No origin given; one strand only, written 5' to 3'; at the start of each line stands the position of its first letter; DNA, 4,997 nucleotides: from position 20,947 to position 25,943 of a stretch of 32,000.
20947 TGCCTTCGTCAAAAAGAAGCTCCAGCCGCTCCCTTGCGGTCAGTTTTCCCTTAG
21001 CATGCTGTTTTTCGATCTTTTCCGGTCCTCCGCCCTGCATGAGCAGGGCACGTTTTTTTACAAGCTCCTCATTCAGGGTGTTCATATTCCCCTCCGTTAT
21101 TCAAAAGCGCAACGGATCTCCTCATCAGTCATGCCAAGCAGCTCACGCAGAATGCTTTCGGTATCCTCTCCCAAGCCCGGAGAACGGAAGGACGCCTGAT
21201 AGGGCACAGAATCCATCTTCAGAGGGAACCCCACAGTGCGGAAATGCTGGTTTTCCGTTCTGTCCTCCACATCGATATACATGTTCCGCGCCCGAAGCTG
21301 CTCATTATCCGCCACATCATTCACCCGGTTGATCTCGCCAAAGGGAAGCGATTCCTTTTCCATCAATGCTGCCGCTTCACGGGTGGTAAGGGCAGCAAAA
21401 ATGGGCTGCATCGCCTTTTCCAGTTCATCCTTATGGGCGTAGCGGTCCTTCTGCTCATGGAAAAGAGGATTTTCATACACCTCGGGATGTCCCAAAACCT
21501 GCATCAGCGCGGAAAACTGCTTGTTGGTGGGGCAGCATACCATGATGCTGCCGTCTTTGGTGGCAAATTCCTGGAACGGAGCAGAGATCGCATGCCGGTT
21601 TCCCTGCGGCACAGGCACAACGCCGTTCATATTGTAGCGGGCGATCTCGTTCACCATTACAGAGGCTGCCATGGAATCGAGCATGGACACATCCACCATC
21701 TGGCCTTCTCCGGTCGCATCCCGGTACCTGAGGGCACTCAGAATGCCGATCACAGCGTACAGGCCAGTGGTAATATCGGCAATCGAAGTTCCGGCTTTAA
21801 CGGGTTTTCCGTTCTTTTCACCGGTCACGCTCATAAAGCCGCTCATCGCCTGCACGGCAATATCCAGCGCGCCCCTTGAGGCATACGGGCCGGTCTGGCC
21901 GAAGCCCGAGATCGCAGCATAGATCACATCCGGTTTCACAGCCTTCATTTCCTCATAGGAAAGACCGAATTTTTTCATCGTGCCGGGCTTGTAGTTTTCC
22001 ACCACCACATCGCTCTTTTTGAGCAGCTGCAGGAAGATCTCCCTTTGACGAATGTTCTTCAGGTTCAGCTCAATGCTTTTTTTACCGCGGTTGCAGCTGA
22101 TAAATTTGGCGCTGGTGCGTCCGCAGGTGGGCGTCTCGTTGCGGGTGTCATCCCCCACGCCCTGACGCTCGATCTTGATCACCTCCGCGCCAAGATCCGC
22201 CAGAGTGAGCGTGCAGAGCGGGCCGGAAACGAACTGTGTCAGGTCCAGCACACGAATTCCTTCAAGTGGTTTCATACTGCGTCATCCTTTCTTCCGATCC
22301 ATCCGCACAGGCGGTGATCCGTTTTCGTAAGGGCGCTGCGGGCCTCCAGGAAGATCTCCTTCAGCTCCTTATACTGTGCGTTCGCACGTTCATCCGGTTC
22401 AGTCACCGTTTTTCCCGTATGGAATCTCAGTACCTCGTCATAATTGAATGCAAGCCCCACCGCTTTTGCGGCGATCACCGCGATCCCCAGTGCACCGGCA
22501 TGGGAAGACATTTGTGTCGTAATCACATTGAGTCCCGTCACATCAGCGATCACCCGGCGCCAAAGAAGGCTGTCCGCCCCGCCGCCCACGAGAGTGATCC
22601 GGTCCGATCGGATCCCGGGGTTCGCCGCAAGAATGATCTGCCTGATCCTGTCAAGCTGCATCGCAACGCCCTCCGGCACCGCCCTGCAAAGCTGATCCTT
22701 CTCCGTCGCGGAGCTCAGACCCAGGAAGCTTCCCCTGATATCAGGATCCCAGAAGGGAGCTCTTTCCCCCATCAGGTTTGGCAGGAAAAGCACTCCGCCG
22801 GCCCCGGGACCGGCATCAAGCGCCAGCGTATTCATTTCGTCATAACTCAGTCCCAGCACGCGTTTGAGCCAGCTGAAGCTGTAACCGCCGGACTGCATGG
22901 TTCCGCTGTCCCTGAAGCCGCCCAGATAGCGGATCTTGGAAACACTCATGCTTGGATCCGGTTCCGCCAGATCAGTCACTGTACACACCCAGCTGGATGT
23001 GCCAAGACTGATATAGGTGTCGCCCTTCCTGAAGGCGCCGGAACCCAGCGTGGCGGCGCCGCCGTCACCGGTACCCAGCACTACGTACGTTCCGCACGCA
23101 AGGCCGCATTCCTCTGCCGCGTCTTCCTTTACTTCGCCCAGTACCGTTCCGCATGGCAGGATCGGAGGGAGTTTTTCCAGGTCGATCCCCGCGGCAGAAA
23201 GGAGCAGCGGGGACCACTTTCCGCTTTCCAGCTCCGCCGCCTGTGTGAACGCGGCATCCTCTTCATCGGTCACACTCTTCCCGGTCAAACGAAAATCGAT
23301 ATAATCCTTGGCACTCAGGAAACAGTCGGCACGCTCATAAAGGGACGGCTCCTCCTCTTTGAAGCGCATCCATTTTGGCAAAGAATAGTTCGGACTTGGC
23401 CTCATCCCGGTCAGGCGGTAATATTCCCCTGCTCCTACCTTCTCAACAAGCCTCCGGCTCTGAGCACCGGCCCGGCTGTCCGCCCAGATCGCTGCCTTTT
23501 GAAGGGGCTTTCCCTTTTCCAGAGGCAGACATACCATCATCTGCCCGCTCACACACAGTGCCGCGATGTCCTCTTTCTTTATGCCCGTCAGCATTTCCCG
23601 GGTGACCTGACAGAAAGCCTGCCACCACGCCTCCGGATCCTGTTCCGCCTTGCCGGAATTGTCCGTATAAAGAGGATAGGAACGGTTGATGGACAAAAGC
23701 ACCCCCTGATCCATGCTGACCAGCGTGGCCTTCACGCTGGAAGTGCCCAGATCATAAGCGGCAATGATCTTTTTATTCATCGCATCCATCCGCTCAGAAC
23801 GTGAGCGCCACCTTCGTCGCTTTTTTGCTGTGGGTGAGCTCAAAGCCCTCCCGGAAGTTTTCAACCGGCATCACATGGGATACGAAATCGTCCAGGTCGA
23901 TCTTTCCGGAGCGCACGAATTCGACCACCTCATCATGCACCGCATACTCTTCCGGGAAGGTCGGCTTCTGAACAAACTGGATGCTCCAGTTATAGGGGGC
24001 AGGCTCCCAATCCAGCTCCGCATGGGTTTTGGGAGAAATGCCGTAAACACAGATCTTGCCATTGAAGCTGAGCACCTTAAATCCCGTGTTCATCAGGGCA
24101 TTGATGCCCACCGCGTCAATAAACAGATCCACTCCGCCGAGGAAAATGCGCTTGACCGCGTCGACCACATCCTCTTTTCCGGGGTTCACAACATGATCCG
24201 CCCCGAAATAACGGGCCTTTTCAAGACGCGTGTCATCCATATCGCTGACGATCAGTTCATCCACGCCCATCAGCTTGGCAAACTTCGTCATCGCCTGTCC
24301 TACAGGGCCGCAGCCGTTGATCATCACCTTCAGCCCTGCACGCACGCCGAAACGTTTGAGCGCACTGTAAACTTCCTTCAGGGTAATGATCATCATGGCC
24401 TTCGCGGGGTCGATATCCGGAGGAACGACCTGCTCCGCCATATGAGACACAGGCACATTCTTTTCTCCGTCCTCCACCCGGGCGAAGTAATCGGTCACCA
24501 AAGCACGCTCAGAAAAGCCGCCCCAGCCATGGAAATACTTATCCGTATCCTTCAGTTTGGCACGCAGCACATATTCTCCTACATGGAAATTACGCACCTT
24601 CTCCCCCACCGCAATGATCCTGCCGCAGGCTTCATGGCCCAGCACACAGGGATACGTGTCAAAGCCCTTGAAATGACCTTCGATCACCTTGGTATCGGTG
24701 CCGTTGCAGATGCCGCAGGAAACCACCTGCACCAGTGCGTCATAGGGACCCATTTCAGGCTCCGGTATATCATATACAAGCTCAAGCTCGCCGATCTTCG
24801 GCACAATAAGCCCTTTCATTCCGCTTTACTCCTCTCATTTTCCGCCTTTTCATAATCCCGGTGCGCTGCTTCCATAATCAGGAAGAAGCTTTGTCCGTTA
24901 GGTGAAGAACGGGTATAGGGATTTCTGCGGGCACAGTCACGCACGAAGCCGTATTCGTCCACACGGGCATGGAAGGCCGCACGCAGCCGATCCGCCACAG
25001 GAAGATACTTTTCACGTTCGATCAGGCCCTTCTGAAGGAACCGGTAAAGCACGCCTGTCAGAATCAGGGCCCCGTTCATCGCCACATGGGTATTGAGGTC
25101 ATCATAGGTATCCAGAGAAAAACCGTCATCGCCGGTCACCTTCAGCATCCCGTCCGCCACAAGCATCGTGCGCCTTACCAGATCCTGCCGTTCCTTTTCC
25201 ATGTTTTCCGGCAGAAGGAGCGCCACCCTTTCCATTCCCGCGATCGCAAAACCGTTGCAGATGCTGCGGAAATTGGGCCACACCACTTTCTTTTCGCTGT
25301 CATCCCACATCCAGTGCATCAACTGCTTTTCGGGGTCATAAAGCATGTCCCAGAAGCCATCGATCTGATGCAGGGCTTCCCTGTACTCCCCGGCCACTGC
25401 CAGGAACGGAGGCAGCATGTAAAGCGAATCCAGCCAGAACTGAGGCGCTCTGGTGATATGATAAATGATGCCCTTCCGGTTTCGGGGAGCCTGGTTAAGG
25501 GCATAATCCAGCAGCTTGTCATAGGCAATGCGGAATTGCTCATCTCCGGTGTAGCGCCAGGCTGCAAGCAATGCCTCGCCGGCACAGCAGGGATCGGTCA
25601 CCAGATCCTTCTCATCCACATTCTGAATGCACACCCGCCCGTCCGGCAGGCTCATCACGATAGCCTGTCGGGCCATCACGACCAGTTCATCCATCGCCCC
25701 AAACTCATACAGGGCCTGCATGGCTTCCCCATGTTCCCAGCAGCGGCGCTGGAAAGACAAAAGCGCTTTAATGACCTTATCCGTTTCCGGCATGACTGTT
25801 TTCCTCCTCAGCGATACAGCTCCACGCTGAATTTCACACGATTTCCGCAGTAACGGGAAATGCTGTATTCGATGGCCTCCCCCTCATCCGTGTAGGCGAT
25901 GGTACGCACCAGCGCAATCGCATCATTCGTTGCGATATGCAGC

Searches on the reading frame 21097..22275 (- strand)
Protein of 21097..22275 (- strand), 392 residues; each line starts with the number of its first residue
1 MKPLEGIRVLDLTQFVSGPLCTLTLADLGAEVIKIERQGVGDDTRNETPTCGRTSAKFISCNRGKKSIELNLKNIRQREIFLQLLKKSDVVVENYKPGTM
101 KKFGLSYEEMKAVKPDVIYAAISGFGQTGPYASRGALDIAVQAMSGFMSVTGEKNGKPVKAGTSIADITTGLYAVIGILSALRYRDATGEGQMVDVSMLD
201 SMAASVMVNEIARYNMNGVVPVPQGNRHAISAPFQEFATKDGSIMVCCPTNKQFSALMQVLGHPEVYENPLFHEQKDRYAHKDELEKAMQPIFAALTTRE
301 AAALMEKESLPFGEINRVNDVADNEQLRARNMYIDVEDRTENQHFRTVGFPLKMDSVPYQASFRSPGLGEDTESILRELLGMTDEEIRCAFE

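Call 47: search_protein_families(library=pfam, proteins=[window:21097-22275:-], max_evalue=0.000001)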
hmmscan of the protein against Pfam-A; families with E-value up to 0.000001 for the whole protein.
window:21097-22275:- (392 aa): 1 family
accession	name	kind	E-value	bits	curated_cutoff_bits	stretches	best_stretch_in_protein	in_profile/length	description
PF02515.22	CoA_transf_3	-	1.1e-123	413.4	23.3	1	4-372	1-366/366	CoA-transferase family III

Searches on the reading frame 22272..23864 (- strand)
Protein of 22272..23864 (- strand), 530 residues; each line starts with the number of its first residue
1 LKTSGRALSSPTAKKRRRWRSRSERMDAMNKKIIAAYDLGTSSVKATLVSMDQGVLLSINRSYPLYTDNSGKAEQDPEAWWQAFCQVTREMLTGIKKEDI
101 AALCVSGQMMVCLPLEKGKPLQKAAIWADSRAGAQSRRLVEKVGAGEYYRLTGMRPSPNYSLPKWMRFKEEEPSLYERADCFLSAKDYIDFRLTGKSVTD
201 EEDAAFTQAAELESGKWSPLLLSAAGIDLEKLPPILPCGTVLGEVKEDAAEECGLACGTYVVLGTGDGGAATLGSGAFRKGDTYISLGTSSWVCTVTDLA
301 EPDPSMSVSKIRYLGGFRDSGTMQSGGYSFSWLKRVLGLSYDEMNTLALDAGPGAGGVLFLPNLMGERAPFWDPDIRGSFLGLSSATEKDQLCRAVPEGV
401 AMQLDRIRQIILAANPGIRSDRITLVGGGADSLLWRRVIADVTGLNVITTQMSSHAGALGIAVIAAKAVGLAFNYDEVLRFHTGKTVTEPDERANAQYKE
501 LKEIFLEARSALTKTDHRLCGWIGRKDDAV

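Call 47: search_protein_families(library=pfam, proteins=[window:22272-23864:-], max_evalue=0.000001)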
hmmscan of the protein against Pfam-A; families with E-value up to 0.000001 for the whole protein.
window:22272-23864:- (530 aa): 2 families
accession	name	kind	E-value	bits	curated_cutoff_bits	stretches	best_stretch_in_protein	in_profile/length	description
PF00370.27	FGGY_N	-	3.9e-48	164.6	28.8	1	34-274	2-245/245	FGGY family of carbohydrate kinases, N-terminal domain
PF02782.22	FGGY_C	-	4.4e-30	105.4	27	1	284-468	2-197/198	FGGY family of carbohydrate kinases, C-terminal domain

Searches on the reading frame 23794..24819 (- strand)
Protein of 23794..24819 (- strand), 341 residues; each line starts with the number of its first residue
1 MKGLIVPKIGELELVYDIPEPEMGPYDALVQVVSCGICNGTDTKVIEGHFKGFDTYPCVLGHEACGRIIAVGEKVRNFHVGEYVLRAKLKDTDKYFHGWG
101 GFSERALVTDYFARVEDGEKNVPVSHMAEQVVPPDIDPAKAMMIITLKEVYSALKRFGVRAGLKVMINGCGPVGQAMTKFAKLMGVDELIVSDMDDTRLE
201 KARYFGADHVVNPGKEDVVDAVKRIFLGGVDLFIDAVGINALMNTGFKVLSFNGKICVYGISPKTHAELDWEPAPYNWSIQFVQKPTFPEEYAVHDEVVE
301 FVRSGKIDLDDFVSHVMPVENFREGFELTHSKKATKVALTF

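Call 47: search_protein_families(library=pfam, proteins=[window:23794-24819:-], max_evalue=0.000001)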
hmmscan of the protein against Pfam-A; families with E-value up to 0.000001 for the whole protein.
window:23794-24819:- (341 aa): 3 families
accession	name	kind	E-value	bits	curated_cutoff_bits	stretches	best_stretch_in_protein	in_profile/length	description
PF00107.32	ADH_zinc_N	-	1.9e-22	80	31.8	1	172-273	1-101/129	Zinc-binding dehydrogenase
PF08240.17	ADH_N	-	1.9e-14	54.2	23.5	1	24-110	1-96/104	Alcohol dehydrogenase GroES-like domain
PF13602.12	ADH_zinc_N_2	-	4.5e-07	31.3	27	0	205-334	1-128/134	Zinc-binding dehydrogenase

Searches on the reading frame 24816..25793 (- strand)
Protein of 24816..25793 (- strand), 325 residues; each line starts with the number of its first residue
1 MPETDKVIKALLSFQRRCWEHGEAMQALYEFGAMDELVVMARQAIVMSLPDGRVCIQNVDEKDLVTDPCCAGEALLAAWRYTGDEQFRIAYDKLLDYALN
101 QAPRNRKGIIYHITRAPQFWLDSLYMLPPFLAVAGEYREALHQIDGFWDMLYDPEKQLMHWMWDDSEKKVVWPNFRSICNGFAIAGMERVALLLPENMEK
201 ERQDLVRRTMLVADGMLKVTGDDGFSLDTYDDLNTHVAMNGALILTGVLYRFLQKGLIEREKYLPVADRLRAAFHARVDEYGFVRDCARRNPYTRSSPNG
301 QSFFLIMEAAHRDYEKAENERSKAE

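Call 47: search_protein_families(library=pfam, proteins=[window:24816-25793:-], max_evalue=0.000001)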
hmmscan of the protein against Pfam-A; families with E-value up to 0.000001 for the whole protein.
window:24816-25793:- (325 aa): 1 family
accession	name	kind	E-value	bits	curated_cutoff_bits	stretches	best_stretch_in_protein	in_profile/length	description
PF07470.19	Glyco_hydro_88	-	3.3e-19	69.5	26.6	1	19-285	29-311/352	Glycosyl Hydrolase Family 88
